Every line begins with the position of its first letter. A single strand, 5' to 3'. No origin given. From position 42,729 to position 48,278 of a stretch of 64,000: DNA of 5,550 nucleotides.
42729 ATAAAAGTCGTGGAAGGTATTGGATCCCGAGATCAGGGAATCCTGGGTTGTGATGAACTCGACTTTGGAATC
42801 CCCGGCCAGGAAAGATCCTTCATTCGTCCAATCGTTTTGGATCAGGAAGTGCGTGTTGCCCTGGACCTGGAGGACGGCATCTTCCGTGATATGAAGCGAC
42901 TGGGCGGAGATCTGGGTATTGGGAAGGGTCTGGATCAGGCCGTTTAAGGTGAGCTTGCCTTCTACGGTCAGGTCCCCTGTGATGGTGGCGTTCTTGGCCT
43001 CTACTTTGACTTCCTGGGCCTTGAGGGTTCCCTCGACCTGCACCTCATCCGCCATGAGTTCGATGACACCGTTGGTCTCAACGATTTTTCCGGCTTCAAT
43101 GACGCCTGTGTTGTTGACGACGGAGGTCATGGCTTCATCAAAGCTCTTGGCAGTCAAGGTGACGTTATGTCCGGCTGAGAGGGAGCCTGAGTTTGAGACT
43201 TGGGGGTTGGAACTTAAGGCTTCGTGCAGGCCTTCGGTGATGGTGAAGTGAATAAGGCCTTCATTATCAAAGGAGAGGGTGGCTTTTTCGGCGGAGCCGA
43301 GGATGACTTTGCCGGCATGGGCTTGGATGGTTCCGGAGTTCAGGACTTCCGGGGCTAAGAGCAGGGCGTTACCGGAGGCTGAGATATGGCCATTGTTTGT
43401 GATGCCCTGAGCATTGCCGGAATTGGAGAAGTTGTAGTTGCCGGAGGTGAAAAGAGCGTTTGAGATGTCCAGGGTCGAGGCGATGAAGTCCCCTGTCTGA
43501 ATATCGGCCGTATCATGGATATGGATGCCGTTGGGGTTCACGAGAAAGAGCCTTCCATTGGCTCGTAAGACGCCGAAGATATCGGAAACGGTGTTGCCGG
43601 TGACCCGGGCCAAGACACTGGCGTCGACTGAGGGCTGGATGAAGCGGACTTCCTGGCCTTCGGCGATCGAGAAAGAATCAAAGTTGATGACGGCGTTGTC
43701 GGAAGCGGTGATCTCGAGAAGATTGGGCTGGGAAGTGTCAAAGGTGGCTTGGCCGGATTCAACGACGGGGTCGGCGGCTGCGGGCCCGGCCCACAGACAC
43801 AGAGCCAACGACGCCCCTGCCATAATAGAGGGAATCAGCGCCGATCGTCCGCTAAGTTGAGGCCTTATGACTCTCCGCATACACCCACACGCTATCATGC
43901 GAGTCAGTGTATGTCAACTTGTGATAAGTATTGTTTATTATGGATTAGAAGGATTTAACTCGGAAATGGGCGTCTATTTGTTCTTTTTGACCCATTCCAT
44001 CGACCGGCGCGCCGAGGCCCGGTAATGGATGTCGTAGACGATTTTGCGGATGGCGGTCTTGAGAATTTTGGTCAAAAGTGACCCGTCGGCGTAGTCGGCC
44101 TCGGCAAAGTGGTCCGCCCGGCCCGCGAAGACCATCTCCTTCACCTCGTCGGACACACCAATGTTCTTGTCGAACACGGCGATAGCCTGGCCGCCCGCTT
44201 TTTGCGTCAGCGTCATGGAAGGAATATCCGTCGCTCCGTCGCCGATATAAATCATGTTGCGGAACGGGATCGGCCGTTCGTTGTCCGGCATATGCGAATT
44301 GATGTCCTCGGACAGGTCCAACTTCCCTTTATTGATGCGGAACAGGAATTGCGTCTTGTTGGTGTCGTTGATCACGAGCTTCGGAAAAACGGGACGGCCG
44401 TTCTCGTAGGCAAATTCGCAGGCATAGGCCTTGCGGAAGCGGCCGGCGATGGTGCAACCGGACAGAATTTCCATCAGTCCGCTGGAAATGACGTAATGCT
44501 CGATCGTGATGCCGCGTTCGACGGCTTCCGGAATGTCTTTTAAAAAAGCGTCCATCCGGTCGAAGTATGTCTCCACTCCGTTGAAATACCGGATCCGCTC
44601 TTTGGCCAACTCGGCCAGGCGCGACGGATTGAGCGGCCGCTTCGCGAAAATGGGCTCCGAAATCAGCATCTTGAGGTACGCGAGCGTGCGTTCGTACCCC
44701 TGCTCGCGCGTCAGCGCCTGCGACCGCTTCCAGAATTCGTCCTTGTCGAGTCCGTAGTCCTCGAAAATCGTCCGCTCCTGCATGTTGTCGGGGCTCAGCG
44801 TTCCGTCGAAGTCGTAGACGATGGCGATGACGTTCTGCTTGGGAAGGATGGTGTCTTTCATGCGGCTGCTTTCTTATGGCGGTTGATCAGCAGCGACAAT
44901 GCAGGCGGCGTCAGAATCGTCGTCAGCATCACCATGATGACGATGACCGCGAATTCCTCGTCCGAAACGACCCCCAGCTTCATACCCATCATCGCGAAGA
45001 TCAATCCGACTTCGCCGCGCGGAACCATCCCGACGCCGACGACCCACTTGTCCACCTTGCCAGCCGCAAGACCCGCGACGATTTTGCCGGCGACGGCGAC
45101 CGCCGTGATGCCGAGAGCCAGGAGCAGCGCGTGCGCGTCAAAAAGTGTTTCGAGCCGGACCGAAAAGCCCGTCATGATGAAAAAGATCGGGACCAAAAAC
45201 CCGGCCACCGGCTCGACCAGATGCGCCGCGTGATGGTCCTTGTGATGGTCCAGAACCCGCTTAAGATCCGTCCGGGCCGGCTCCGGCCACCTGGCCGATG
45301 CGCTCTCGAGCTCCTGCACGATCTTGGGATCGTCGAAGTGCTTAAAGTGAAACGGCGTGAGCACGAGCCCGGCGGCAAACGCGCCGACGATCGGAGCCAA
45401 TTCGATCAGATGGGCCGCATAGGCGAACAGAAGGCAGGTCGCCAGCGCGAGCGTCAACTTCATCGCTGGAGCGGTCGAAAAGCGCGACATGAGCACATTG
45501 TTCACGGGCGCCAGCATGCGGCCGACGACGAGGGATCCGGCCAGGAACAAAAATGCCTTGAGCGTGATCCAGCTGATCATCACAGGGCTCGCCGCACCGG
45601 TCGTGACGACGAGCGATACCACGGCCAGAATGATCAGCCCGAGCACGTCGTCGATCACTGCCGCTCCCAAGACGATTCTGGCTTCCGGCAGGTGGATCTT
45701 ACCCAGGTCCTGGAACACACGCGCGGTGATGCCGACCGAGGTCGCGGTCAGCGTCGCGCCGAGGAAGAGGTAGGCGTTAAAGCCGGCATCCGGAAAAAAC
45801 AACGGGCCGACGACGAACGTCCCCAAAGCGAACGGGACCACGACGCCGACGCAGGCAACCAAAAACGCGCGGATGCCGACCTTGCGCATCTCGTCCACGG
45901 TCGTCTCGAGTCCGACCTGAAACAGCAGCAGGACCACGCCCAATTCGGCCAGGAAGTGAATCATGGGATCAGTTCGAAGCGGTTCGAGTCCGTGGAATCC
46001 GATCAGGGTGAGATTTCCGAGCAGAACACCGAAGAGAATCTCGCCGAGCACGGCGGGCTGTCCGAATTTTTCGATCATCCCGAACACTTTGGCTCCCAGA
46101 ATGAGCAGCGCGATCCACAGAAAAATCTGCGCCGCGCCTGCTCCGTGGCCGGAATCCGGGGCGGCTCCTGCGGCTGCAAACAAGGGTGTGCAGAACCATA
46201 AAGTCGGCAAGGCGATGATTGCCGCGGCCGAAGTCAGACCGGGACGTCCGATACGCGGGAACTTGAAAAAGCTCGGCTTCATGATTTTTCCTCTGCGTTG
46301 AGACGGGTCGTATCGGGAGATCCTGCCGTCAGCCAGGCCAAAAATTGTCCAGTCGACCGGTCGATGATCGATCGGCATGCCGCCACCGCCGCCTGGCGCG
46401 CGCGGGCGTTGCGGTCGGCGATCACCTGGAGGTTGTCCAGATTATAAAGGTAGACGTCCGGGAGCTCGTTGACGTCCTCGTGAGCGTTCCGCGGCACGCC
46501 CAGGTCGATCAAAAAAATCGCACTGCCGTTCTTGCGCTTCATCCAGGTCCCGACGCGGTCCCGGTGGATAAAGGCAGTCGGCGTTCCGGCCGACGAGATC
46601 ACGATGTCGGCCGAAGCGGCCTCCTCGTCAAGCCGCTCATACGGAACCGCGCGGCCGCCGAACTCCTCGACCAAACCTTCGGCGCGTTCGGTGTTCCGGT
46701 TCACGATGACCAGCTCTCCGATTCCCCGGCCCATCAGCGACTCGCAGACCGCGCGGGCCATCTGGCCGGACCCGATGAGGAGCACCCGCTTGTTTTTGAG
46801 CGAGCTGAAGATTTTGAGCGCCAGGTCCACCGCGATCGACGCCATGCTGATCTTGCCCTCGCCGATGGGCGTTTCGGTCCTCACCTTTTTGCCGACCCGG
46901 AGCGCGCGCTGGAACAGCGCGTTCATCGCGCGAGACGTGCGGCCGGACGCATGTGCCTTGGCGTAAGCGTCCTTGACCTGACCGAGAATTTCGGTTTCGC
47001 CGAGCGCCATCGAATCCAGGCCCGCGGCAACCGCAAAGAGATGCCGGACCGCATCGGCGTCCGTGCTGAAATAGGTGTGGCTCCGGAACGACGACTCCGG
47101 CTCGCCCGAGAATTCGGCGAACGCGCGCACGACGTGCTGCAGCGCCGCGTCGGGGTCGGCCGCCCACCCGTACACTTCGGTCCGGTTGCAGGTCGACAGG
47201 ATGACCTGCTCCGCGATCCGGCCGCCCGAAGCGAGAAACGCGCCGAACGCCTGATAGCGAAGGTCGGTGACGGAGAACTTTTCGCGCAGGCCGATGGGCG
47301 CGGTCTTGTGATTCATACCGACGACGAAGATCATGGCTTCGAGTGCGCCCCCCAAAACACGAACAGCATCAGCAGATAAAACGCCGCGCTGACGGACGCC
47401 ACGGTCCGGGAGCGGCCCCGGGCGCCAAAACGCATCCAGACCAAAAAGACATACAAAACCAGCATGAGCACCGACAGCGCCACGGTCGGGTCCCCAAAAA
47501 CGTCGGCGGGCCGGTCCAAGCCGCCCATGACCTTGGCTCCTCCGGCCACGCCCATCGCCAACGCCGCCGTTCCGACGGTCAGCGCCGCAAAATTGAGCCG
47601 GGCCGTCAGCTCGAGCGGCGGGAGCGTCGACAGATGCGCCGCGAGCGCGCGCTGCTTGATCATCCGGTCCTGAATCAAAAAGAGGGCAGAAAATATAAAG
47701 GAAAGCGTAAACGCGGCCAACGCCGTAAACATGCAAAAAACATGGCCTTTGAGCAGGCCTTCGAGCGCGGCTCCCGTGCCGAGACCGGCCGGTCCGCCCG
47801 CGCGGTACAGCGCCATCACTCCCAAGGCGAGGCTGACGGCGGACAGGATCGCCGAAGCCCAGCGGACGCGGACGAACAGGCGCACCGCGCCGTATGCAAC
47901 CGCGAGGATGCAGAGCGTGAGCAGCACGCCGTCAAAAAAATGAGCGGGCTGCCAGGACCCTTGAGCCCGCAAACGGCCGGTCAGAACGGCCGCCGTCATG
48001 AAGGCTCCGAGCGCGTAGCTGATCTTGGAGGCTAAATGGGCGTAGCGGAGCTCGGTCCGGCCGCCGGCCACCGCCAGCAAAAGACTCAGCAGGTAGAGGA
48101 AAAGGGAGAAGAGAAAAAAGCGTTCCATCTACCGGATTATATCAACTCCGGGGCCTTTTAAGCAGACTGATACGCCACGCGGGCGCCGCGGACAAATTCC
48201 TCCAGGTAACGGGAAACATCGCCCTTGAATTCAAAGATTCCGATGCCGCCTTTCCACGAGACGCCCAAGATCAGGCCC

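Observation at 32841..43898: Orphan TpsA-type giant exoprotein with PGRS-like Gly blocks and no TpsB partner or toxin/immunity tail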

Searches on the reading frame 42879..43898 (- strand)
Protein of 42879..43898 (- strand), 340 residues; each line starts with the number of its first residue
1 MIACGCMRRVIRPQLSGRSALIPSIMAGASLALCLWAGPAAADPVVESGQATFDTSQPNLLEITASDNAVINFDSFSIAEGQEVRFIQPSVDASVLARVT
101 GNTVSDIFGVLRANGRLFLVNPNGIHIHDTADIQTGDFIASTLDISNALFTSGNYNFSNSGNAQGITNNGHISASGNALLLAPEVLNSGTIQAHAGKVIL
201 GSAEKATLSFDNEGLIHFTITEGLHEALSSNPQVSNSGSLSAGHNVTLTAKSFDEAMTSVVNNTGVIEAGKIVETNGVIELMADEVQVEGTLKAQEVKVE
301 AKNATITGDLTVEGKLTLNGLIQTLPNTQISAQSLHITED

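Call 25: search_protein_families(library=ncbifam, proteins=[window:42879-43898:-], max_evalue=0.1)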
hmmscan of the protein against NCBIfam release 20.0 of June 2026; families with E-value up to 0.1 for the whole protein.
window:42879-43898:- (340 aa): 1 family
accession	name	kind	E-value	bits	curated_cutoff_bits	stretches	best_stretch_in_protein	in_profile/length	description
TIGR01901.1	adhes_NPXG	domain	1e-19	70.2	29.1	1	71-146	2-79/79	filamentous hemagglutinin N-terminal domain-containing protein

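Call 59: search_solved_structures(query=window:42879-43898:-, max_evalue=0.01, show_alignments=1)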
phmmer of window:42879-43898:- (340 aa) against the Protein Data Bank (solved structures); distinct sequences matched with E-value up to 0.01: 5.
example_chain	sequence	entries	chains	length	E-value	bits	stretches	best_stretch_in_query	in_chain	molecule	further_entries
8cpk_A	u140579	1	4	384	1.7e-35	126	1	47-306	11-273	EtpA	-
8vba_A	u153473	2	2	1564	6e-35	124.1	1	45-306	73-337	EtpA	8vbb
4i84_A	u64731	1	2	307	8.1e-25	90.9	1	65-300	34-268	Heme/hemopexin-binding protein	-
4rm6_A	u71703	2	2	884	1.6e-23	86.6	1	65-301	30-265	Heme/hemopexin-binding protein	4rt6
2odl_A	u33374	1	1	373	2.2e-23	86.2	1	49-310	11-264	Adhesin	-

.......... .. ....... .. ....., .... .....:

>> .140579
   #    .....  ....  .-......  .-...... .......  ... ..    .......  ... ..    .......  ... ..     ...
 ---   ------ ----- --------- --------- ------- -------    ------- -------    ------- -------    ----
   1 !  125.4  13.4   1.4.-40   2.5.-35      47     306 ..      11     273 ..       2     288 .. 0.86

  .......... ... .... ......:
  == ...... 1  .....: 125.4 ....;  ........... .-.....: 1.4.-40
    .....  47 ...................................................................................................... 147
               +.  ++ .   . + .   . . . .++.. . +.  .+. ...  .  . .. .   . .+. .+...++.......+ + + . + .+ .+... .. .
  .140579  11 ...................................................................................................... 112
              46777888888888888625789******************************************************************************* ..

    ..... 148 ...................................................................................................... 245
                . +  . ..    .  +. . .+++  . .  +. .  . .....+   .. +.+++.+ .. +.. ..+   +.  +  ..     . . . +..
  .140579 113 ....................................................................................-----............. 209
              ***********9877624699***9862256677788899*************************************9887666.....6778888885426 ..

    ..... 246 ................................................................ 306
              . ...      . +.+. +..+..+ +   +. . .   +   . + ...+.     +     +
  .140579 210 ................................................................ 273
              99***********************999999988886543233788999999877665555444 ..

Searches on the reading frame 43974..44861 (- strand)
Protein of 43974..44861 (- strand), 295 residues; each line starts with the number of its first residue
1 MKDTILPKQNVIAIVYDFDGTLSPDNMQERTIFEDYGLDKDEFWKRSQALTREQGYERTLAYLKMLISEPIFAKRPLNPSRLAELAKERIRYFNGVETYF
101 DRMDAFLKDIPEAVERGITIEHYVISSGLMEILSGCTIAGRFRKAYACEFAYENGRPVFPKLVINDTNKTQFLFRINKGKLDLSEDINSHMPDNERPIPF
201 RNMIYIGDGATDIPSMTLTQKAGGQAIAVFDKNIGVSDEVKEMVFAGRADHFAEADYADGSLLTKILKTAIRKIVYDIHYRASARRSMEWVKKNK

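Call 5: search_protein_families(library=pfam, proteins=[window:43974-44861:-], max_evalue=0.01)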
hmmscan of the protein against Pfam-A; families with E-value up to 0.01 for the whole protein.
window:43974-44861:- (295 aa): 1 family
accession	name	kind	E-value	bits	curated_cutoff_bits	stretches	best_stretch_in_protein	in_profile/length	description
PF12710.13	HAD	-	7.2e-05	23.7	27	1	14-216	1-188/189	haloacid dehalogenase-like hydrolase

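Call 75: find_encoding_contigs(protein=window:43974-44861:-, flank=10000, max_places=6)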
Protein window:43974-44861:- (295 aa): 5 contigs read that carry it; 3 places shown.
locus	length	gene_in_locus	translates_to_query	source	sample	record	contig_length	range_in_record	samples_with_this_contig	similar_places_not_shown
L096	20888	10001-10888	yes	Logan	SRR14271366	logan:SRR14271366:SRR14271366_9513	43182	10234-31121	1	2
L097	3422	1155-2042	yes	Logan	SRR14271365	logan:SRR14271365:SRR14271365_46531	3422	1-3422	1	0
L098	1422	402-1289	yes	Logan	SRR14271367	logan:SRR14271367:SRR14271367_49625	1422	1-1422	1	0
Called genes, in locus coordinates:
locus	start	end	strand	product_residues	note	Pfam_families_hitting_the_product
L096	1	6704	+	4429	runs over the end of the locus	PF13646:HEAT_2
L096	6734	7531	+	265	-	PF01578:Cytochrom_C_asm (faint)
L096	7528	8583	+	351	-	PF05201:GlutR_N, PF01488:Shikimate_DH, PF03807:F420_oxidored (weak)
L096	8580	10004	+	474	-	PF00999:Na_H_Exchanger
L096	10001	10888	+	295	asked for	-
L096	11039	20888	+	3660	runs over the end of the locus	-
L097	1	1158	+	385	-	?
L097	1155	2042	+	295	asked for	-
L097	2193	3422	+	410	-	?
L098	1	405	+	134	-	?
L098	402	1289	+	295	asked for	-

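Call 81: search_protein_families(library=ncbifam, proteins=[window:43977-44861:-], max_evalue=0.001)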
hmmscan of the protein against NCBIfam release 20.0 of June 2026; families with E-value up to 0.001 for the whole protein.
window:43977-44861:- (295 aa): 1 family
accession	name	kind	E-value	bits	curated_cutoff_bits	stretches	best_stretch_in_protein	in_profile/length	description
TIGR01488.1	HAD-SF-IB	subfamily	0.00013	22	45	0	14-217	2-175/177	HAD-IB family phosphatase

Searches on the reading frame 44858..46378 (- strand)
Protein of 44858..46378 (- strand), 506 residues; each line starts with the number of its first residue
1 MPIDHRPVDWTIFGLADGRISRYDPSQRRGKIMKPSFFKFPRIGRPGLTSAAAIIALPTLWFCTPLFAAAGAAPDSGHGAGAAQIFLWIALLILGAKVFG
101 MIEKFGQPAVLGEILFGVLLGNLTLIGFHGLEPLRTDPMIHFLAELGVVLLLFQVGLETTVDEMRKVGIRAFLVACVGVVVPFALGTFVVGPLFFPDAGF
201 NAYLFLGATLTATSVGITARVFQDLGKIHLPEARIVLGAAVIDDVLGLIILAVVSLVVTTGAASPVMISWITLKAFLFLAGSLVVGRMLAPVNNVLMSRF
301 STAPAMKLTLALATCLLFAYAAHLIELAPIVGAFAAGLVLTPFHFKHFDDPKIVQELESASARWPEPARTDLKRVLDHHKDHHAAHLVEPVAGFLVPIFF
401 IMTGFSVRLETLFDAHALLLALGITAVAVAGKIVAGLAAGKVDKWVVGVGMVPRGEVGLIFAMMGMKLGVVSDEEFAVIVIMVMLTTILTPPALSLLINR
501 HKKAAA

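Call 5: search_protein_families(library=pfam, proteins=[window:44858-46378:-], max_evalue=0.01)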
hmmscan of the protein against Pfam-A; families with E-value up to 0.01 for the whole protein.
window:44858-46378:- (506 aa): 1 family
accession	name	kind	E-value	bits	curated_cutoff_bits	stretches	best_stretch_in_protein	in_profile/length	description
PF00999.27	Na_H_Exchanger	-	1.5e-59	202.2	26.2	1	96-496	7-371/375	Sodium/hydrogen exchanger, transmembrane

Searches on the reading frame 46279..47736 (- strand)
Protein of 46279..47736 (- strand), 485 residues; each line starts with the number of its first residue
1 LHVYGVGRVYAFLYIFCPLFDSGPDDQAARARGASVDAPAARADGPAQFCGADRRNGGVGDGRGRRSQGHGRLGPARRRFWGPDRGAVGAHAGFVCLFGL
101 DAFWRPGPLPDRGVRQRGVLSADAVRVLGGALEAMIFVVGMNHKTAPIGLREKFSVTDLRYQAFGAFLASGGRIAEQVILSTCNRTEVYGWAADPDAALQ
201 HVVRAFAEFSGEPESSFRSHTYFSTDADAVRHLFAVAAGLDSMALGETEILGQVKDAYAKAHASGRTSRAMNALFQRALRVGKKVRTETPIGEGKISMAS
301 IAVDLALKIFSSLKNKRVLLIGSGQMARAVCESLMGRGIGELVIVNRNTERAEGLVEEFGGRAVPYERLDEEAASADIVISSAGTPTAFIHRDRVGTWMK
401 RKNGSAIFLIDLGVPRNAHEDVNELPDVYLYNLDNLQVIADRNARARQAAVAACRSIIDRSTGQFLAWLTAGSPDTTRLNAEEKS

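Call 5: search_protein_families(library=pfam, proteins=[window:46279-47736:-], max_evalue=0.01)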
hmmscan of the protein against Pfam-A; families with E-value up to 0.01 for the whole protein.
window:46279-47736:- (485 aa): 4 families
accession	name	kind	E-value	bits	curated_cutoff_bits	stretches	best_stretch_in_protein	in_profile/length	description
PF05201.20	GlutR_N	-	1.2e-49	168.4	27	1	139-289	1-151/151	Glutamyl-tRNAGlu reductase, N-terminal domain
PF01488.26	Shikimate_DH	-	1.5e-35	122.8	24.3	1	304-439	1-138/138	Shikimate / quinate 5-dehydrogenase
PF03807.23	F420_oxidored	-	3.3e-06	28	21.6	1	318-381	2-65/94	NADP oxidoreductase coenzyme F420-dependent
PF02826.25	2-Hacid_dh_C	-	0.0025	17.7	25.1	1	311-382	32-98/178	D-isomer specific 2-hydroxyacid dehydrogenase, NAD binding domain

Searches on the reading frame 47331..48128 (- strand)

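Call 5: search_protein_families(library=pfam, proteins=[window:47331-48128:-], max_evalue=0.01)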
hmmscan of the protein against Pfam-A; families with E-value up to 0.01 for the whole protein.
window:47331-48128:- (265 aa): 1 family
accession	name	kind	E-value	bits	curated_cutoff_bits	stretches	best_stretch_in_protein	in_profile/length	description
PF01578.25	Cytochrom_C_asm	-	5.7e-06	26.5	29.9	1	125-258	71-202/212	Cytochrome C assembly protein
